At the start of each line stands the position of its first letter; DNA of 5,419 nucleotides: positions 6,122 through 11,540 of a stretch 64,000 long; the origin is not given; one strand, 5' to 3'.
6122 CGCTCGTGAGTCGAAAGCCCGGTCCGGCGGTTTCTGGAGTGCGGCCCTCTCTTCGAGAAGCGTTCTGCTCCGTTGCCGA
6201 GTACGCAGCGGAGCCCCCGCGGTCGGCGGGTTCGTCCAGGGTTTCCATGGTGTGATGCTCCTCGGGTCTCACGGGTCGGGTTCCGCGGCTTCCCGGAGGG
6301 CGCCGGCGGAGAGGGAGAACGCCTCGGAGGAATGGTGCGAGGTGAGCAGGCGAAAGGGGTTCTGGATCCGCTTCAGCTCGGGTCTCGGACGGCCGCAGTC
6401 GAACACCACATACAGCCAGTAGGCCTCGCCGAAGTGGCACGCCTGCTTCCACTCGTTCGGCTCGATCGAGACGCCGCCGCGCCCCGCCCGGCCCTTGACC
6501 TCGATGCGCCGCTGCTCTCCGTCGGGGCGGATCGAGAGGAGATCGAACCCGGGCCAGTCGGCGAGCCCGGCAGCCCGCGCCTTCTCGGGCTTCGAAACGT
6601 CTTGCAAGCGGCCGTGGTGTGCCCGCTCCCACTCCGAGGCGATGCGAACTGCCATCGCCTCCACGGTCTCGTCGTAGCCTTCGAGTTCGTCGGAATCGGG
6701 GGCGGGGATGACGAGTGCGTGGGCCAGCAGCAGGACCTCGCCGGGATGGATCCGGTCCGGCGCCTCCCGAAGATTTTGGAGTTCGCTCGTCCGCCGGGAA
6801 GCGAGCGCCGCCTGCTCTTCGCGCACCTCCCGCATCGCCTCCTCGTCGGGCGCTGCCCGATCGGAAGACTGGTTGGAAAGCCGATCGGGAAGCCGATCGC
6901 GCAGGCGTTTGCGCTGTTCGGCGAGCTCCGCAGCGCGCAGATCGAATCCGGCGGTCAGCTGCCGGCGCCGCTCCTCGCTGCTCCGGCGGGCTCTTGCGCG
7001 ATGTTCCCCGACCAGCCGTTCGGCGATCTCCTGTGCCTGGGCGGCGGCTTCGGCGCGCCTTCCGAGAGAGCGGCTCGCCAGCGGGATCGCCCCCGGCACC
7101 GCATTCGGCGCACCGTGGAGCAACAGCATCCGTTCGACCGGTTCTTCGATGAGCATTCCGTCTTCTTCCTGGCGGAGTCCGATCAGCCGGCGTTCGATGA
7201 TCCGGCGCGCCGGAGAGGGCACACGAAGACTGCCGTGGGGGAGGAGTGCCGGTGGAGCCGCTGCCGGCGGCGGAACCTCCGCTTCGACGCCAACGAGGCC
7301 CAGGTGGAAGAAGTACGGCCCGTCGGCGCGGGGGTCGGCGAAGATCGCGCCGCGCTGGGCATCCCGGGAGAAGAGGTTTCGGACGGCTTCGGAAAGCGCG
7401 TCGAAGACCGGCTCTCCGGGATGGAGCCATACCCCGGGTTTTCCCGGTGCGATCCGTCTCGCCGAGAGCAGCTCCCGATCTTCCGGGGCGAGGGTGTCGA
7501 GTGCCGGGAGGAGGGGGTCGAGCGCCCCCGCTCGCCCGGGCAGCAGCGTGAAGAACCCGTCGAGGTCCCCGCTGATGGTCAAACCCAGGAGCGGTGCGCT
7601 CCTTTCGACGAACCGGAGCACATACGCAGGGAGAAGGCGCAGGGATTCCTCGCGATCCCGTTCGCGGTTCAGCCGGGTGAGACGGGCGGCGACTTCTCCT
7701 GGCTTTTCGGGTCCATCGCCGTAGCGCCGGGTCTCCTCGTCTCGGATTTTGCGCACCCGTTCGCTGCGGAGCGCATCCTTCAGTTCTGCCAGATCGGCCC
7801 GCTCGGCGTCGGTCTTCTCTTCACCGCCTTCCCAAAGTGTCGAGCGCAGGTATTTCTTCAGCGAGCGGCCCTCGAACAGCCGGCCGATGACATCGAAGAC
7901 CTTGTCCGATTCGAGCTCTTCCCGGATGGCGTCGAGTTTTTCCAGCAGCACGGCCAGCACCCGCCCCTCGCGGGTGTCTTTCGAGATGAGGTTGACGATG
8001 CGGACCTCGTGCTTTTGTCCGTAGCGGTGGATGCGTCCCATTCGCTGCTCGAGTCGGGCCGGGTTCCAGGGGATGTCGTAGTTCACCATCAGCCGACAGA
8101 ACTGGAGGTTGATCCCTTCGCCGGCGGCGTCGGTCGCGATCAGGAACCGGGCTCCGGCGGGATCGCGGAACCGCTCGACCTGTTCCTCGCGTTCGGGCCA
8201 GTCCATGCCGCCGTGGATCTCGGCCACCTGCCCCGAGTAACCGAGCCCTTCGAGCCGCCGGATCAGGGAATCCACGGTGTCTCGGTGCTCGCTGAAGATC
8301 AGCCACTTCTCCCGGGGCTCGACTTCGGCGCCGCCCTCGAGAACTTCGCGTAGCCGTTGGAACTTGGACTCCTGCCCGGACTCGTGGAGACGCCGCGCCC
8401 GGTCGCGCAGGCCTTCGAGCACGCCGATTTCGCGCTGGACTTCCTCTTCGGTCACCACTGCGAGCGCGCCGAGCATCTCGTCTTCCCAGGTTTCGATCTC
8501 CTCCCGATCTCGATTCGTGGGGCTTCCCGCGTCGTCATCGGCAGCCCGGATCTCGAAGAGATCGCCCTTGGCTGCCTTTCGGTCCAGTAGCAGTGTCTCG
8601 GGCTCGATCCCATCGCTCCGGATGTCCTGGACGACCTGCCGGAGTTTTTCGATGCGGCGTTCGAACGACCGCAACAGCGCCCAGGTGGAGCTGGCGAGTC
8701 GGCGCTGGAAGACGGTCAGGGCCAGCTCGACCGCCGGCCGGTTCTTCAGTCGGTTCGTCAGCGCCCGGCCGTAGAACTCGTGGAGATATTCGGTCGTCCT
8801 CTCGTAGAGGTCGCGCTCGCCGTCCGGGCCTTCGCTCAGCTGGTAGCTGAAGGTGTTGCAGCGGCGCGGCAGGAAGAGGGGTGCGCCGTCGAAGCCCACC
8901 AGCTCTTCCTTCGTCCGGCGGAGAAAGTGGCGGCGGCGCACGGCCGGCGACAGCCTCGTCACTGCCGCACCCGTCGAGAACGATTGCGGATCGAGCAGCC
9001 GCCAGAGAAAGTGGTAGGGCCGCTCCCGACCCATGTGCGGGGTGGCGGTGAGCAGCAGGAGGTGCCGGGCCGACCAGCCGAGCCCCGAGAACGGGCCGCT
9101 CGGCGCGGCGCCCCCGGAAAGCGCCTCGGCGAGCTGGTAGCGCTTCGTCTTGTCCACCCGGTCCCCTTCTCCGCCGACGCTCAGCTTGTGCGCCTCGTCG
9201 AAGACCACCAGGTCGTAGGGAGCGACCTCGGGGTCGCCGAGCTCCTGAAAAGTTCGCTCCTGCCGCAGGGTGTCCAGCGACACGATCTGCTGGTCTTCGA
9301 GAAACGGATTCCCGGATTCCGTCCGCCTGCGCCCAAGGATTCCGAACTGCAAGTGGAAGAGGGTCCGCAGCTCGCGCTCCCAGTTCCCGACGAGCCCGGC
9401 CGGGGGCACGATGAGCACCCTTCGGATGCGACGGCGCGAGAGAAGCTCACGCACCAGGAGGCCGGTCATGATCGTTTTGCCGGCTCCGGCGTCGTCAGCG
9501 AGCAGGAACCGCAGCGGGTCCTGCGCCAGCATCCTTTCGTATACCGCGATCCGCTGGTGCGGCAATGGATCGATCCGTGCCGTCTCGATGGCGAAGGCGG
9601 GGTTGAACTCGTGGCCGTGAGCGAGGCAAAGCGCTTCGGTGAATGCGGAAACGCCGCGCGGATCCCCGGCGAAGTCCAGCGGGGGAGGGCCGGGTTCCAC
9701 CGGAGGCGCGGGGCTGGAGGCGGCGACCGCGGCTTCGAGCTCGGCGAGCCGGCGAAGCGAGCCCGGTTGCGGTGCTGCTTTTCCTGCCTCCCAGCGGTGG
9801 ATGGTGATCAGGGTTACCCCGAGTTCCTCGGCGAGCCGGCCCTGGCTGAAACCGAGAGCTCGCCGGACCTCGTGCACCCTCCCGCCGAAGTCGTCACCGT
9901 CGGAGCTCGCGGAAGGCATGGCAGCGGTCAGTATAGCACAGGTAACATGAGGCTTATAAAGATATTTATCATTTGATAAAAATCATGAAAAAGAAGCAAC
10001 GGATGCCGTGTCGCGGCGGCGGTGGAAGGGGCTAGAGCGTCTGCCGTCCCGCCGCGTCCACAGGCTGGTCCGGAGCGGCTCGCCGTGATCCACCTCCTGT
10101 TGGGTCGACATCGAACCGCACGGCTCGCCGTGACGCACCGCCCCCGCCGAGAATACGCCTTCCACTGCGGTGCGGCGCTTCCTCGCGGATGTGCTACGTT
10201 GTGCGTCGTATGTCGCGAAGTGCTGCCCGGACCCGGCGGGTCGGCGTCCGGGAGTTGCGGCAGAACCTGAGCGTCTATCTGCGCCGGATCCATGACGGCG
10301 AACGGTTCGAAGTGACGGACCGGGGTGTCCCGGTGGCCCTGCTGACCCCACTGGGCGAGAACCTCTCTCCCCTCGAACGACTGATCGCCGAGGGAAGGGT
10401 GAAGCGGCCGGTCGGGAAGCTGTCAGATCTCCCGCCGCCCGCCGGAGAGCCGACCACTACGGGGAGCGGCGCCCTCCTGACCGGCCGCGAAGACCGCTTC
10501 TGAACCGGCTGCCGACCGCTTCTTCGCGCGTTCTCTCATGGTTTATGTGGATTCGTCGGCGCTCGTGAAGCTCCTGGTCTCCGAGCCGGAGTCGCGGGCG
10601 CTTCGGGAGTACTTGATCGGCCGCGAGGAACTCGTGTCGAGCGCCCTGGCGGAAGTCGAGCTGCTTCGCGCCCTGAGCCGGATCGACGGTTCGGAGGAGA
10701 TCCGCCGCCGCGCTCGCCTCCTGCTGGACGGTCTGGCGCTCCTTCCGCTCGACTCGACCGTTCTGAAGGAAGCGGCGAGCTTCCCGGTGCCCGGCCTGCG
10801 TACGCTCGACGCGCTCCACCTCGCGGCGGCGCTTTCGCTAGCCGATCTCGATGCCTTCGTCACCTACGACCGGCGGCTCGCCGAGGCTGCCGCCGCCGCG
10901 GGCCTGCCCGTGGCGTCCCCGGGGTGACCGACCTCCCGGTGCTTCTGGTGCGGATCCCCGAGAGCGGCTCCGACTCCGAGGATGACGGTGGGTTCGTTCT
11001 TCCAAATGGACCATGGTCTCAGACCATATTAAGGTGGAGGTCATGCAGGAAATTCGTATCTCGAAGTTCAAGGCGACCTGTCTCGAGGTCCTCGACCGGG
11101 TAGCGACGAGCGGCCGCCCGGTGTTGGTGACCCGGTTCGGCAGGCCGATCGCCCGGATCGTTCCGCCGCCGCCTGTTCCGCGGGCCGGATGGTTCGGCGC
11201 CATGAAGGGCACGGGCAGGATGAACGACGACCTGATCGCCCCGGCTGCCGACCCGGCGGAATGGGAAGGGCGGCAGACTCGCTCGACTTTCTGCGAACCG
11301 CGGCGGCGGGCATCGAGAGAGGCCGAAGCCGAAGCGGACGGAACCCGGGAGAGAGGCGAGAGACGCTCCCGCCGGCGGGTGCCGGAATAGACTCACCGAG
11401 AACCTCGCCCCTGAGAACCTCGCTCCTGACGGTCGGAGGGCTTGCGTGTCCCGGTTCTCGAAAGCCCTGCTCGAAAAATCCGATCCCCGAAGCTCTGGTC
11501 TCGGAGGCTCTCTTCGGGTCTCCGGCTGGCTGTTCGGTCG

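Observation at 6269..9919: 1216-aa fusion protein: XRE-type HTH + SNF2 helicase + DUF3883-like nuclease-fold domain at the head of the island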

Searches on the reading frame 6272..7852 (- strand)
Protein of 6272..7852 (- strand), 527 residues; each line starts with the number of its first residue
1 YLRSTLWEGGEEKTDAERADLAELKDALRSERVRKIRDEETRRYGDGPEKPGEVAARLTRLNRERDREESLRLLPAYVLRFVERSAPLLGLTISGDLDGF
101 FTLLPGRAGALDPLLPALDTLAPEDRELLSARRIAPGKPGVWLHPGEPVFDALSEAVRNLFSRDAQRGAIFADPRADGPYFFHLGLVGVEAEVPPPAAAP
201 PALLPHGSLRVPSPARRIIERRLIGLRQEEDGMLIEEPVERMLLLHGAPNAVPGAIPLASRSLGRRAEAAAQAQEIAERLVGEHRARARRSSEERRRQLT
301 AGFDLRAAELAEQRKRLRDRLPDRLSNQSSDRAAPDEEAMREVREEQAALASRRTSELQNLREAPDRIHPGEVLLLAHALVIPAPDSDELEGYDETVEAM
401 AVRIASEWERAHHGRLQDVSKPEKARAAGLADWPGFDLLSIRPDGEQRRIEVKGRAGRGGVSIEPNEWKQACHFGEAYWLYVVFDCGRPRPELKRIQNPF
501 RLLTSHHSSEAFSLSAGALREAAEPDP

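Call 45: predict_structure(alignment_id=A2)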
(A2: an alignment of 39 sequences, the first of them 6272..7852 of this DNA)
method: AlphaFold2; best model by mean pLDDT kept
length: 527 residues; sequences in the alignment: 39
mean_pLDDT: 81.0   pTM: 0.48
mean pLDDT of the five models: 81.0, 79.5, 76.2, 75.9, 74.6
residues with pLDDT >= 90: 217; 70-90: 177; 50-70: 112; < 50: 21
segments of 3 or more residues with pLDDT < 50: 1-10, 387-394
pLDDT, mean of each block of 10 residues (from residue 1): 39 63 69 72 57 60 59 67 83 85 89 89 85 78 80 83 59 85 94 78 58 78 93 90 72 59 84 97 97 96 98 93 58 74 97 95 96 88 65 66 95 95 93 92 97 89 90 95 85 95 72 87 86
secondary structure, 60 per line:
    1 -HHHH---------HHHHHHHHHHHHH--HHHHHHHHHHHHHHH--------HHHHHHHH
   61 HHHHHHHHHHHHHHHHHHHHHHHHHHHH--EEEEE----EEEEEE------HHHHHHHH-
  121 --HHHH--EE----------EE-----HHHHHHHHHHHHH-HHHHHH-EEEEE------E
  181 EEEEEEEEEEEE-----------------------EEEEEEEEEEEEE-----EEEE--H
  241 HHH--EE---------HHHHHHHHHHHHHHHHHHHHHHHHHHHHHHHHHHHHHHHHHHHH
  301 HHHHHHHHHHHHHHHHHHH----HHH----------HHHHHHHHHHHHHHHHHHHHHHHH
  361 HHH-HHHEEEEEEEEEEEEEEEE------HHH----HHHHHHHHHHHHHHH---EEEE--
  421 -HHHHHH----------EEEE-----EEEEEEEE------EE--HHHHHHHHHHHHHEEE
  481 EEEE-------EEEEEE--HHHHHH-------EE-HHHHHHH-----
elements in order: H2-5 H15-27 H30-44 H53-88 E91-95 E100-105 H112-119 H123-126 H148-160 H162-167 E169-173 E180-192 E216-228 E234-237 H240-243 H257-319 H337-363 E368-383 H397-411 E415-418 H422-427 E438-441 E447-454 H465-477 E478-484 E492-497 H500-505 H516-522

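Call 49: fold_search(model_id=the predicted structure, library=pdb)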
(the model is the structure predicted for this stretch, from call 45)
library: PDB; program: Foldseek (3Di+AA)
matches with E <= 10: 172; with E <= 0.001: 0
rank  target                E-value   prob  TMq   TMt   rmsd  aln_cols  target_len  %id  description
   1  3pvi_A                1.2e-01  0.33  0.11  0.28   9.7       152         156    8  D34G MUTANT OF PVUII ENDONUCLEASE COMPLEXED WITH COGNATE DNA SHOWS THAT ASP34 IS DIRECTLY INVOLVED IN DNA RECOGNITION  (released 1998-10-14)
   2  2pvi_A                2.0e-01  0.28  0.11  0.28   9.7       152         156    8  PVUII ENDONUCLEASE COMPLEXED TO AN IODINATED COGNATE DNA (released 1999-12-20)
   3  1eyu_B                3.9e-01  0.20  0.11  0.30   9.6       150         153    8  HIGH RESOLUTION STRUCTURE OF THE PVUII ENDONCULEASE/COGNATE DNA COMPLEX AT PH 4.6 (released 2000-07-21)
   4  8glv_Eb               4.4e-01  0.51  0.13  0.06  27.9       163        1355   17  96-nm repeat unit of doublet microtubules from Chlamydomonas reinhardtii flagella (released 2023-05-31)
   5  8a7h_A                5.5e-01  0.10  0.14  0.19  28.0       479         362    9  Crystal structure of a chimeric LOV-Histidine kinase SB2F1-I66R mutant (light state; asymmetrical variant, trigonal fo (released 2024-01-10)
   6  6qj1                  6.5e-01  0.23  0.14  0.18  19.7       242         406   12  Crystal structure of the C. thermophilum condensin Smc2 ATPase head (crystal from I) (released 2019-07-03)
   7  9r62_I                7.7e-01  0.11  0.14  0.12  22.0       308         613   11  CPS co-polymerase Wzc_C1 (released 2026-03-04)
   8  4jkr_C                9.7e-01  0.12  0.13  0.06  23.2       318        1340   11  Crystal Structure of E. coli RNA Polymerase in complex with ppGpp (released 2013-05-15)
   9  5xns_A                1.0e+00  0.08  0.12  0.16  24.8       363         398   11  Crystal structure of the Smc head domain with an extended coiled coil bound to the C-terminal domain of ScpA derived f (released 2017-08-02)
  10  4jps_B                1.4e+00  0.11  0.12  0.20  14.5       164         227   12  Co-crystal Structures of the Lipid Kinase PI3K alpha with Pan and Isoform Selective Inhibitors (released 2014-04-02)
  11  8a7f_A                1.4e+00  0.11  0.13  0.19  23.3       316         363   11  Crystal structure of a chimeric LOV-Histidine kinase SB2F1-I66R mutant (asymmetrical variant, trigonal form with long  (released 2024-01-10)
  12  8ts9_B                1.6e+00  0.07  0.12  0.19  18.1       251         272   10  Human PI3K p85alpha/p110alpha H1047R bound to compound 1 (released 2023-11-22)
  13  5l3c_A                1.7e+00  0.08  0.11  0.10  16.0       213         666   13  Human LSD1/CoREST: LSD1 E379K mutation (released 2016-05-04)
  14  3jcg_E                1.7e+00  0.06  0.11  0.16  30.3       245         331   11  Cryo-EM structure of the magnesium channel CorA in the magnesium-free, asymmetric open state I (released 2016-02-17)
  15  8a52_A                1.7e+00  0.06  0.13  0.18  23.4       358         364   12  Crystal structure of a chimeric LOV-Histidine kinase SB2F1 (asymmetrical variant, trigonal form with long c-axis) (released 2023-12-27)
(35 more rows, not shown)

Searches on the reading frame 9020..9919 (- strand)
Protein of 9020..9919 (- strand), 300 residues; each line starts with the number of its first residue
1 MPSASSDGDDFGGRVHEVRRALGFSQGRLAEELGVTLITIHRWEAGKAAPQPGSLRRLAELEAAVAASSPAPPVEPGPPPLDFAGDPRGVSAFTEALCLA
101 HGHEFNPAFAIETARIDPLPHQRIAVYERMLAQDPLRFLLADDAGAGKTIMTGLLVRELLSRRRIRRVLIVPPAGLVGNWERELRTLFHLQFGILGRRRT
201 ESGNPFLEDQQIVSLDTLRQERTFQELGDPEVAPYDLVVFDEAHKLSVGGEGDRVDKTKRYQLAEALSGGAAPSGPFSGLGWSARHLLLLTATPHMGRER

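Call 59: predict_structure(alignment_id=A3)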
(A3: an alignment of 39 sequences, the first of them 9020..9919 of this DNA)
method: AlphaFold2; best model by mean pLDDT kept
length: 300 residues; sequences in the alignment: 39
mean_pLDDT: 73.3   pTM: 0.56
mean pLDDT of the five models: 73.3, 70.3, 69.9, 69.5, 67.6
residues with pLDDT >= 90: 74; 70-90: 125; 50-70: 33; < 50: 68
segments of 3 or more residues with pLDDT < 50: 1-7, 72-81, 95-136, 294-300
pLDDT, mean of each block of 10 residues (from residue 1): 47 90 87 87 85 90 81 48 60 49 36 36 36 47 65 83 90 91 92 79 85 91 92 93 78 78 86 82 87 44
secondary structure, 60 per line:
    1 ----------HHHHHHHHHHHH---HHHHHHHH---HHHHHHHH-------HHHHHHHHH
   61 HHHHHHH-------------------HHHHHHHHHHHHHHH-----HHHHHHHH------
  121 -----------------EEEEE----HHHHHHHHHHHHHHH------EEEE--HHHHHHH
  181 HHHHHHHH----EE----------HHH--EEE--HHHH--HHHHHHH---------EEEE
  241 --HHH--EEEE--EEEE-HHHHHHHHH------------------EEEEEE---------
elements in order: H11-22 H26-33 H37-44 H52-67 H87-101 H107-114 E138-142 H147-161 E168-171 H174-188 E210-212 H215-218 H221-227 E237-240 E248-251 E254-257 H259-267 E286-291

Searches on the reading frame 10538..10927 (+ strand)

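Call 10: search_protein_families(library=padloc, proteins=[window:10538-10927:+], max_evalue=0.01)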
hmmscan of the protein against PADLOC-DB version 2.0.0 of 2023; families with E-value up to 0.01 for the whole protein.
window:10538-10927:+ (129 aa): 0 families

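Call 11: search_protein_families(library=pfam, proteins=[window:10538-10927:+], max_evalue=0.01)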
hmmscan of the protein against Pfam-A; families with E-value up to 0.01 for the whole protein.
window:10538-10927:+ (129 aa): 1 family
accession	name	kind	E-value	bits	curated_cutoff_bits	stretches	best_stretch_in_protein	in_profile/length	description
PF01850.27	PIN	-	8e-18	65.6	23.6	1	2-118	1-118/120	PIN domain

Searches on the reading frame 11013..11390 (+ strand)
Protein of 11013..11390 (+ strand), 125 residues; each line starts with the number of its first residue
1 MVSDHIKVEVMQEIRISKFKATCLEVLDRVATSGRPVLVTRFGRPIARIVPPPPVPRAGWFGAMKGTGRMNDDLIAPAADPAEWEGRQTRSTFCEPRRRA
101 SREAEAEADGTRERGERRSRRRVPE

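Call 10: search_protein_families(library=padloc, proteins=[window:11013-11390:+], max_evalue=0.01)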
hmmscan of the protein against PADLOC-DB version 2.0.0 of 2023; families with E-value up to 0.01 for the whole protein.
window:11013-11390:+ (125 aa): 0 families

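Call 11: search_protein_families(library=pfam, proteins=[window:11013-11390:+], max_evalue=0.01)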
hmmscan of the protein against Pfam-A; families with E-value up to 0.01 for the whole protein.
window:11013-11390:+ (125 aa): 1 family
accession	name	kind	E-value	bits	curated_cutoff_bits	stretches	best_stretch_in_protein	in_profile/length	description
PF02604.26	PhdYeFM_antitox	-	2.5e-07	30.8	29.8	1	11-52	1-42/74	Antitoxin Phd_YefM, type II toxin-antitoxin system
